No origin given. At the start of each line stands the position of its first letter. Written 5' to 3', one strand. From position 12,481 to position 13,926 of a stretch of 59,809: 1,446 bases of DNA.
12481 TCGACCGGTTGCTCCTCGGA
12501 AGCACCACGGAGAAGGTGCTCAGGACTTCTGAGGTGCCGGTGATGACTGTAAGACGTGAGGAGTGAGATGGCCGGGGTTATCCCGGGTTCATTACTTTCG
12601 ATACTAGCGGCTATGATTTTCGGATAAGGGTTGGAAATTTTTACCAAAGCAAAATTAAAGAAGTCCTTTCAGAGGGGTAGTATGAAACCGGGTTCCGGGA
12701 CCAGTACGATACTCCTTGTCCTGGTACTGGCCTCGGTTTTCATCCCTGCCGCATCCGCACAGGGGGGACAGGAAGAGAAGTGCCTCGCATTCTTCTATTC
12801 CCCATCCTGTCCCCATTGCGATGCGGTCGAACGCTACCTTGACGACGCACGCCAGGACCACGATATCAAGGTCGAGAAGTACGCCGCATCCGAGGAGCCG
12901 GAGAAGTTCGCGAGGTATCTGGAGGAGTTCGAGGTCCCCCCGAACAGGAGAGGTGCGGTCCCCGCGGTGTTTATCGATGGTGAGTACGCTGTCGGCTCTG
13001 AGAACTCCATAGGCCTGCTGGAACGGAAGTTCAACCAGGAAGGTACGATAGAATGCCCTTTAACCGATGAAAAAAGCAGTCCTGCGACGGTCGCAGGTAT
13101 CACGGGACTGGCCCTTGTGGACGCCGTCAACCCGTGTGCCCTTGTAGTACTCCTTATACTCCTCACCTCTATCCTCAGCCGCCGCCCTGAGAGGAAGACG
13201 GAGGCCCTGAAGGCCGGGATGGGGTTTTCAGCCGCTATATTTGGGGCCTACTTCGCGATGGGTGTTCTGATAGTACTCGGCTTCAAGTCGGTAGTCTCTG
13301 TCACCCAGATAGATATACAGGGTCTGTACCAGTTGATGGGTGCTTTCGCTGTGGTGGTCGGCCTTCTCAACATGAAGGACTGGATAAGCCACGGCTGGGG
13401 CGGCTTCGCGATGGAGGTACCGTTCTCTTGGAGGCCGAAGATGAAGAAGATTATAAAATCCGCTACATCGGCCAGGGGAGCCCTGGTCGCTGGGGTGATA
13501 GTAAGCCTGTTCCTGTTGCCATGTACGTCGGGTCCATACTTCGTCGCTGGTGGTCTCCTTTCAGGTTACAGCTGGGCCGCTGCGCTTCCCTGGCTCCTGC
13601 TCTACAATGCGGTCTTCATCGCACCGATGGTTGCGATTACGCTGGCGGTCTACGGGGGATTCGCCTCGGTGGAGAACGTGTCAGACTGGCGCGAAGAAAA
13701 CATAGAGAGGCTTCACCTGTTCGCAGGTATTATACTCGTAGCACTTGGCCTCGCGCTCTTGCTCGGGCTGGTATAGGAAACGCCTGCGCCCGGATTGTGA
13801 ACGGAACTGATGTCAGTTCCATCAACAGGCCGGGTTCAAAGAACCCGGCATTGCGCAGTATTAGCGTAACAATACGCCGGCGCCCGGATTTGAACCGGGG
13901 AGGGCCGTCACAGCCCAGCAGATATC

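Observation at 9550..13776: Dense extracytoplasmic thiol-disulfide cluster: DoxX / VKOR / anchored Trx / CcdA / Usp / secreted-Trx::CcdA fusion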

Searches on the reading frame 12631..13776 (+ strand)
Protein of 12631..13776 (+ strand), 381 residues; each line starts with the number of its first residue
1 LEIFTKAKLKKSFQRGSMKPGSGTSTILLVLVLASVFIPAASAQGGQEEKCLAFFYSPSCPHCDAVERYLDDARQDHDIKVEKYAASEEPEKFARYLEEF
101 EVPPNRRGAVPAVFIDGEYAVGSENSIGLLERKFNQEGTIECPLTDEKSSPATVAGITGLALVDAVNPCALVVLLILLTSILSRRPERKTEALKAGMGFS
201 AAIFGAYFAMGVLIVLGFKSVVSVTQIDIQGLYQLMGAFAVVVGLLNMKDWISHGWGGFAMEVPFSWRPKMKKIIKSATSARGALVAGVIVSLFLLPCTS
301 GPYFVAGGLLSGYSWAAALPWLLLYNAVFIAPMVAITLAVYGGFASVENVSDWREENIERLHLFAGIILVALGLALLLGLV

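Call 3: search_protein_families(library=pfam, proteins=[window:12631-13776:+], max_evalue=0.01)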
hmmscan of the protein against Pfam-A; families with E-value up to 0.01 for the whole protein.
window:12631-13776:+ (381 aa): 3 families
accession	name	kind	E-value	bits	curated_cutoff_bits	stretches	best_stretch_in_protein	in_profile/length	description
PF11139.14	SfLAP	-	2.8e-10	40.5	35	1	157-377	1-208/213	Sap, sulfolipid-1-addressing protein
PF00462.30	Glutaredoxin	-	3.3e-06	27.6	22.9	1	55-119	4-59/60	Glutaredoxin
PF13192.12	Thioredoxin_3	-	0.0042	17.5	24.8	0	57-120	7-60/76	Thioredoxin domain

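Call 4: search_protein_families(library=ncbifam, proteins=[window:12631-13776:+], max_evalue=0.01)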
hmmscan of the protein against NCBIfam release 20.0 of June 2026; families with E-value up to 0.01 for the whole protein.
window:12631-13776:+ (381 aa): 6 families
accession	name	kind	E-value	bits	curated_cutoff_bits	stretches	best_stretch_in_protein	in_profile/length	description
NF040495.1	tranport_ArsG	equivalog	5.2e-05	22.7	200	1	159-377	12-221/225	aromatic aminobenezylarsenical efflux permease ArsG family transporter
NF049859.1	SA1002_fam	equivalog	0.00032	20.7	65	1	171-247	5-81/167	SA1002 family membrane protein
TIGR00411.1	redox_disulf_1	equivalog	0.00051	20.1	92.75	1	53-119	4-63/82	MJ0307 family thioredoxin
NF001419.0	PRK00293.1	subfamily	0.00071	18.3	330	1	154-306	172-317/574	protein-disulfide reductase DsbD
TIGR02180.1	GRX_euk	equivalog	0.0014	18.8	87.25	1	55-125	4-70/84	glutaredoxin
TIGR02181.1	GRX_bact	equivalog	0.0098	16.1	90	0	56-132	5-72/80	glutaredoxin 3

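Call 7: search_solved_structures(query=window:12631-13776:+, max_evalue=1, show_alignments=2)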
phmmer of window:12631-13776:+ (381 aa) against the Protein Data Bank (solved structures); distinct sequences matched with E-value up to 1: 5.
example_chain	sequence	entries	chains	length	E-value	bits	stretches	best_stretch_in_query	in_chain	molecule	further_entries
1fo5_A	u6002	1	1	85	0.0079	18.5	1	52-96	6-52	THIOREDOXIN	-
3hz4_A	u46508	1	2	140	0.029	16.6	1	49-77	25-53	Thioredoxin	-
5yry_A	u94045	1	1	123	0.053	15.7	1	47-96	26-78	5'-adenylylsulfate reductase 1, chloroplastic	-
1nho_A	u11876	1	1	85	0.43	12.8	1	53-96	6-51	Probable Thioredoxin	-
1v98_A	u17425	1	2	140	0.82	11.8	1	51-114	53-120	thioredoxin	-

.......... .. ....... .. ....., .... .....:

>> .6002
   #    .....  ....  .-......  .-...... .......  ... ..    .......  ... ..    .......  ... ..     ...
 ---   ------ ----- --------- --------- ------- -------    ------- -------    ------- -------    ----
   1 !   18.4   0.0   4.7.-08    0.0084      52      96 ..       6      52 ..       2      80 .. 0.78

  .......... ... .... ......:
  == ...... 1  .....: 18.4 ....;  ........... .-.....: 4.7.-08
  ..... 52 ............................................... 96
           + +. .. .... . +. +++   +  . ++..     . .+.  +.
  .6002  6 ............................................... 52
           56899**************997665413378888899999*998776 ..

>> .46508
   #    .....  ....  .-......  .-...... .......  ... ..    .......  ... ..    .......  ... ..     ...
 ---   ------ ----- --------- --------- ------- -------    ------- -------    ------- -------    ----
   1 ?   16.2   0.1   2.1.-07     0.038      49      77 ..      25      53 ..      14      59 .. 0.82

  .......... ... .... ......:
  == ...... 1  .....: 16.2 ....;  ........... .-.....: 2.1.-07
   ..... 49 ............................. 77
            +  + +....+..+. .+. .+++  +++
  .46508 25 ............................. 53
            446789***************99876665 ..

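Call 10: find_homologous_proteins(query=window:12631-13776:+, max_evalue=0.001)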
Query window:12631-13776:+ (381 aa): 600 proteins with E <= 0.001 among 8000 candidates; the best 120 are listed.
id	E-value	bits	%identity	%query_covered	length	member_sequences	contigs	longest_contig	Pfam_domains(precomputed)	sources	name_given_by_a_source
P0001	1.3e-236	803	100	96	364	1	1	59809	PF00462.31,PF11139.15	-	-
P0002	6.7e-129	448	58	96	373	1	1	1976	PF00462.31,PF11139.15,PF13386.13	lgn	-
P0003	2.1e-124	433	55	85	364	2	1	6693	PF11139.15,PF13386.13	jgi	jgi:hypothetical protein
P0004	4.7e-124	432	58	88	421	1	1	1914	PF00462.31,PF11139.15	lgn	-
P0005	7.1e-122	425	56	92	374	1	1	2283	PF11139.15,PF13386.13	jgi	jgi:cytochrome c biogenesis protein CcdA/thiol-disulfide isomerase/thioredoxin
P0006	2.3e-119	417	55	89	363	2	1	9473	PF11139.15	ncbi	-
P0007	3.9e-119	416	54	94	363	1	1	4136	PF11139.15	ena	-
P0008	1.3e-118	414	57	92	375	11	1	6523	PF11139.15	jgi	jgi:cytochrome c biogenesis protein CcdA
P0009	1.5e-117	411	53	93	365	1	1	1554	PF11139.15,PF13386.13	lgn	-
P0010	4.7e-117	409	54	93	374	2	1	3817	PF11139.15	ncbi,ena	-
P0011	3.1e-116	407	53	90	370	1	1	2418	PF00462.31,PF11139.15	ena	-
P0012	4.7e-115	403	55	87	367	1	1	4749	PF00462.31,PF11139.15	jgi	jgi:cytochrome c biogenesis protein CcdA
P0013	5.1e-115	403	51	94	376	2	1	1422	PF00462.31,PF11139.15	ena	-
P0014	1.2e-114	401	52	90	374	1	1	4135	PF11139.15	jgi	-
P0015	1.7e-114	401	52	92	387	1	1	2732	PF11139.15,PF13386.13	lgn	-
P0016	2.3e-114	400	52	93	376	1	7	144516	PF00462.31,PF11139.15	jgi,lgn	-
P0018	4.5e-114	399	52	93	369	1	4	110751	PF00462.31,PF11139.15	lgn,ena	-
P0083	1.4e-87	312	43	86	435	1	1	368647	PF00462.31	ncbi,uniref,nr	ncbi:glutaredoxin domain-containing protein [Halorhabdus salina]|uniref:glutaredoxin domain-containi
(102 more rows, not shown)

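Call 12: find_encoding_contigs(protein=P0016, flank=7000, max_places=2)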
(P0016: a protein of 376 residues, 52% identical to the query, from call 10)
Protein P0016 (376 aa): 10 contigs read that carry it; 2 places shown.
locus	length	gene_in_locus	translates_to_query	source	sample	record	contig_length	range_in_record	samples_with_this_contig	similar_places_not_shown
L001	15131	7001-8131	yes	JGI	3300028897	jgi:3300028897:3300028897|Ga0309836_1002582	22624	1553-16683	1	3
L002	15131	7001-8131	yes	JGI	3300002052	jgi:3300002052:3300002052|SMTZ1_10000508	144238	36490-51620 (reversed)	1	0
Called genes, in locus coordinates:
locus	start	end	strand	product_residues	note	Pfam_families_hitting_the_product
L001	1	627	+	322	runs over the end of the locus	PF13091:PLDc_2, PF00614:PLDc (faint), PF13091:PLDc_2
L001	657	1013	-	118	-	PF04191:PEMT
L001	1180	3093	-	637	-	PF01926:MMR_HSR1, PF02421:FeoB_N, PF17910:FeoB_Cyto, PF07670:Gate, PF07664:FeoB_C, PF07670:Gate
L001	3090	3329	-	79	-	PF04023:FeoA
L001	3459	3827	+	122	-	-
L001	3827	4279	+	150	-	PF02001:DUF134, PF08281:Sigma70_r4_2 (weak)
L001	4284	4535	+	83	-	PF22277:EncFtn-like, PF02915:Rubrerythrin (weak)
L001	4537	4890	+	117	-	PF02579:Nitro_FeMo-Co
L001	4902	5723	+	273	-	PF01656:CbiA, PF02374:ArsA_ATPase (faint), PF10609:ParA (weak), PF13614:AAA_31 (weak), PF12838:Fer4_7 (weak), PF13187:Fer4_9, PF14697:Fer4_21, PF00037:Fer4 (weak), +3 more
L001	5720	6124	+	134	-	PF01986:DUF123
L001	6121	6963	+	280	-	PF01656:CbiA, PF10609:ParA, PF00037:Fer4 (weak), PF12837:Fer4_6 (weak), PF12838:Fer4_7 (weak), PF13237:Fer4_10 (weak), PF14697:Fer4_21, PF00037:Fer4 (weak), +5 more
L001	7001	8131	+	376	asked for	PF00462:Glutaredoxin (weak), PF11139:SfLAP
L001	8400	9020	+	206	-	PF02223:Thymidylate_kin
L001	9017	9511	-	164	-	-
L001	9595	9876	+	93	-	PF01868:RNase_P-MRP_p29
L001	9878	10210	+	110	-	PF00366:Ribosomal_S17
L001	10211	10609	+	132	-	PF00238:Ribosomal_L14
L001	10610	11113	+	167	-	PF00293:NUDIX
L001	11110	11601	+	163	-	PF16906:Ribosomal_L26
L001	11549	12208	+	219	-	PF00900:Ribosomal_S4e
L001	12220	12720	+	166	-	PF00281:Ribosomal_L5, PF00673:Ribosomal_L5_C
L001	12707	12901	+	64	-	-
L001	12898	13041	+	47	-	PF00253:Ribosomal_S14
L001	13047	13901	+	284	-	PF01478:Peptidase_A24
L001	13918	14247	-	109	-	-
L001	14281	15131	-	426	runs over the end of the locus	PF02403:Seryl_tRNA_N, PF00587:tRNA-synt_2b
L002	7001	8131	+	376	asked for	PF00462:Glutaredoxin (weak), PF11139:SfLAP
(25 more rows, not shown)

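Call 13: find_encoding_contigs(protein=P0018, flank=7000, max_places=2)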
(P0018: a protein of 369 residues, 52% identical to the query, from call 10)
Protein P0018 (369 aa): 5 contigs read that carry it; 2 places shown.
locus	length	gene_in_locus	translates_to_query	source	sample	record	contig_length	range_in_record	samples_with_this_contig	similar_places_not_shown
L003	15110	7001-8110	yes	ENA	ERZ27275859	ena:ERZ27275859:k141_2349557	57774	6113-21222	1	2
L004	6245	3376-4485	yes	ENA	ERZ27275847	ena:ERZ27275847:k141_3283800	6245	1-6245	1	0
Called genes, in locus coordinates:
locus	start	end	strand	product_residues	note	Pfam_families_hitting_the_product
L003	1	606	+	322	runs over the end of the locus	PF13091:PLDc_2, PF00614:PLDc (faint), PF13091:PLDc_2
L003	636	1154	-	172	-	PF04191:PEMT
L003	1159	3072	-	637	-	PF01926:MMR_HSR1, PF02421:FeoB_N, PF17910:FeoB_Cyto, PF07670:Gate, PF07664:FeoB_C, PF07670:Gate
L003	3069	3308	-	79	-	PF04023:FeoA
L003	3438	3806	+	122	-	-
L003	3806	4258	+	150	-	PF02001:DUF134, PF08281:Sigma70_r4_2 (weak)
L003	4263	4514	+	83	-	PF22277:EncFtn-like, PF02915:Rubrerythrin (weak)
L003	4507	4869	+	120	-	PF02579:Nitro_FeMo-Co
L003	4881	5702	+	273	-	PF01656:CbiA, PF02374:ArsA_ATPase (faint), PF10609:ParA (weak), PF13614:AAA_31 (weak), PF12838:Fer4_7 (weak), PF13187:Fer4_9, PF14697:Fer4_21, PF00037:Fer4 (weak), +3 more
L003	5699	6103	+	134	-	PF01986:DUF123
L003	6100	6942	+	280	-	PF01656:CbiA, PF10609:ParA, PF00037:Fer4 (weak), PF12837:Fer4_6 (weak), PF12838:Fer4_7 (weak), PF13237:Fer4_10 (weak), PF14697:Fer4_21, PF00037:Fer4 (weak), +5 more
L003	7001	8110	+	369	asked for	PF00462:Glutaredoxin (weak), PF11139:SfLAP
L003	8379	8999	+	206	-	PF02223:Thymidylate_kin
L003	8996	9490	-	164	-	-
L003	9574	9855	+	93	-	PF01868:RNase_P-MRP_p29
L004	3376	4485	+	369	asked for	PF00462:Glutaredoxin (weak), PF11139:SfLAP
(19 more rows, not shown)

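Call 14: find_encoding_contigs(protein=P0083, flank=7000, max_places=1)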
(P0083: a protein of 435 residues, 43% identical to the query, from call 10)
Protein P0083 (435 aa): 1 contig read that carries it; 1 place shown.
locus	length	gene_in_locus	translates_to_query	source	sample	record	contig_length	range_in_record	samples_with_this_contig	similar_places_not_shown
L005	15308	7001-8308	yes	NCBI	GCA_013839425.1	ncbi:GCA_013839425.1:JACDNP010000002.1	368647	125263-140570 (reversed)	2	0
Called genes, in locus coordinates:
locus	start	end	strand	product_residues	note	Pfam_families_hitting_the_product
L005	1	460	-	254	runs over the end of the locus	-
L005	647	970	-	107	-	PF25213:HVO_A0261_N, PF12840:HTH_20, PF13412:HTH_24 (weak), PF01022:HTH_5, PF09339:HTH_IclR, PF12802:MarR_2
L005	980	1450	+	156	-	PF09339:HTH_IclR, PF01978:TrmB, PF25213:HVO_A0261_N, PF12840:HTH_20 (weak)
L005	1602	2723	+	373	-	PF03595:SLAC1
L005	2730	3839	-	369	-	PF01980:TrmO_N, PF02663:FmdE, PF01258:zf-dskA_traR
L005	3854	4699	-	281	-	PF00005:ABC_tran, PF13304:AAA_21 (faint)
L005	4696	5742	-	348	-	PF01032:FecCD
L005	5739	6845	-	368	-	PF01497:Peripla_BP_2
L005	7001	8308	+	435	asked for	PF00462:Glutaredoxin (weak)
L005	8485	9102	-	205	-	PF13489:Methyltransf_23, PF07021:MetW (weak), PF13847:Methyltransf_31, PF08241:Methyltransf_11, PF08242:Methyltransf_12, PF13649:Methyltransf_25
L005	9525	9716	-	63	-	-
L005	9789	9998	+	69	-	-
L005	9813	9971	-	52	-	-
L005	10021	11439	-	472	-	PF01385:OrfB_IS605, PF07282:Cas12f1-like_TNB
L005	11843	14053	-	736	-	PF00072:Response_reg (weak), PF00989:PAS, PF08447:PAS_3, PF08448:PAS_4, PF08447:PAS_3, PF08448:PAS_4, PF00512:HisKA, PF02518:HATPase_c, +3 more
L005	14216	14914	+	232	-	PF00512:HisKA, PF02518:HATPase_c, PF13581:HATPase_c_2 (weak)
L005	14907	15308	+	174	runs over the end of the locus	-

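Call 59: predict_structure(alignment_id=A4)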
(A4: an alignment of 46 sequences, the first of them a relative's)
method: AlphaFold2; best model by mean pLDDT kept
length: 364 residues; sequences in the alignment: 46
mean_pLDDT: 86.7   pTM: 0.73
mean pLDDT of the five models: 86.7, 86.7, 85.6, 85.1, 83.6
residues with pLDDT >= 90: 195; 70-90: 127; 50-70: 37; < 50: 5
segments of 3 or more residues with pLDDT < 50: none
pLDDT, mean of each block of 10 residues (from residue 1): 58 70 51 93 97 96 96 92 92 96 98 96 74 71 88 90 92 95 96 95 85 84 88 76 69 88 90 88 87 87 95 95 92 88 88 88 80
secondary structure, 60 per line:
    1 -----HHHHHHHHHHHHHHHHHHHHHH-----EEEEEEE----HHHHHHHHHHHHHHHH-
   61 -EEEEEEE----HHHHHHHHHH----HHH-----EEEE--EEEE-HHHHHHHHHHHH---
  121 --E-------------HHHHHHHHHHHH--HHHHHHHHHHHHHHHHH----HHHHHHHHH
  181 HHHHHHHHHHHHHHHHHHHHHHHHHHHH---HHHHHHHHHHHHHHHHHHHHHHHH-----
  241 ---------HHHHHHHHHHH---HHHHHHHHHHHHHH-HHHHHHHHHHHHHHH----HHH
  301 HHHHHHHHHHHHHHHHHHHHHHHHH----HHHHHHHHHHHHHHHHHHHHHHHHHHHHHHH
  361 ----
elements in order: H6-27 E33-39 H44-59 E62-68 H73-82 E95-98 E101-104 H106-117 H137-148 H151-167 H172-208 H212-235 H250-260 H264-277 H279-293 H298-325 H330-360

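Call 62: fold_search(model_id=the predicted structure, library=pdb)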
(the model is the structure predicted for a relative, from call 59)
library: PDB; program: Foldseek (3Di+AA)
matches with E <= 10: 694; with E <= 0.001: 0
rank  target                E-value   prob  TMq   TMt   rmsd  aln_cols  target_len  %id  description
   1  6ibl_A                5.5e-03  0.87  0.18  0.17  16.5       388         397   13  ACTIVATED TURKEY BETA1 ADRENOCEPTOR WITH BOUND AGONIST FORMOTEROL AND NANOBODY Nb80 (released 2019-01-09)
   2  7c65                  3.0e-02  1.00  0.19  0.55   3.7        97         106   18  Crystal structure of thioredoxin m1 (released 2020-10-14)
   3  1v98_A                3.8e-02  1.00  0.19  0.66   3.3        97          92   28  Crystal Structure Analysis of Thioredoxin from Thermus thermophilus (released 2005-02-01)
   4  1fb0_A                3.8e-02  1.00  0.19  0.57   3.5        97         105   21  CRYSTAL STRUCTURE OF THIOREDOXIN M FROM SPINACH CHLOROPLAST (REDUCED FORM) (released 2000-09-20)
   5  4wxt                  4.1e-02  1.00  0.18  0.52   4.4        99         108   23  X-ray crystal structure of thioredoxin from Mycobacterium avium (released 2014-11-26)
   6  2cvk                  4.5e-02  1.00  0.19  0.61   3.0        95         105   22  Crystal Structure of Thermus thermophilus Thioredoxin (released 2005-12-04)
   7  1v98_B                5.4e-02  1.00  0.18  0.68   3.0        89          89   29  Crystal Structure Analysis of Thioredoxin from Thermus thermophilus (released 2005-02-01)
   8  7d6l                  5.4e-02  1.00  0.18  0.42   3.3        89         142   29  Crystal structure of Trx2 from D. radiodurans R1 (released 2021-10-13)
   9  2puk_G                5.4e-02  1.00  0.19  0.58   3.5        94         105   18  Crystal structure of the binary complex between ferredoxin: thioredoxin reductase and thioredoxin m (released 2007-07-10)
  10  5ykw_A                5.9e-02  1.00  0.19  0.57   3.2        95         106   22  Structural basis of the thiol resolving mechanism in yeast mitochondrial 1-Cys peroxiredoxin via glutathione/thioredox (released 2018-10-24)
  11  7c3f_I                6.1e-02  1.00  0.18  0.55   3.6        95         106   21  Crystal structure of ferredoxin: thioredoxin reductase and thioredoxin m2 complex (released 2020-10-14)
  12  4ulx                  6.4e-02  1.00  0.19  0.59   3.3        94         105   21  Crystal structure of ancestral thioredoxin, relative to the last common ancestor of the Cyanobacterial, Deinococcus and  (released 2014-11-26)
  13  6ckp                  6.4e-02  1.00  0.19  0.51   3.7        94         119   22  Crystal structure of a thioredoxin domain 2 from Brucella melitensis at 1.15 Angstrom resolution (released 2018-04-04)
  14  4pob_B                6.4e-02  1.00  0.19  0.56   3.9        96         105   22  Crystal structure of a thioredoxin Rv1471 ortholog from Mycobacterium abscessus (released 2014-03-05)
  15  2l4q_MODEL_1_A        6.4e-02  1.00  0.18  0.49   3.9        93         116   22  Solution Structures of Oxidized and Reduced Thioredoxin C from M. tb (released 2011-10-12)
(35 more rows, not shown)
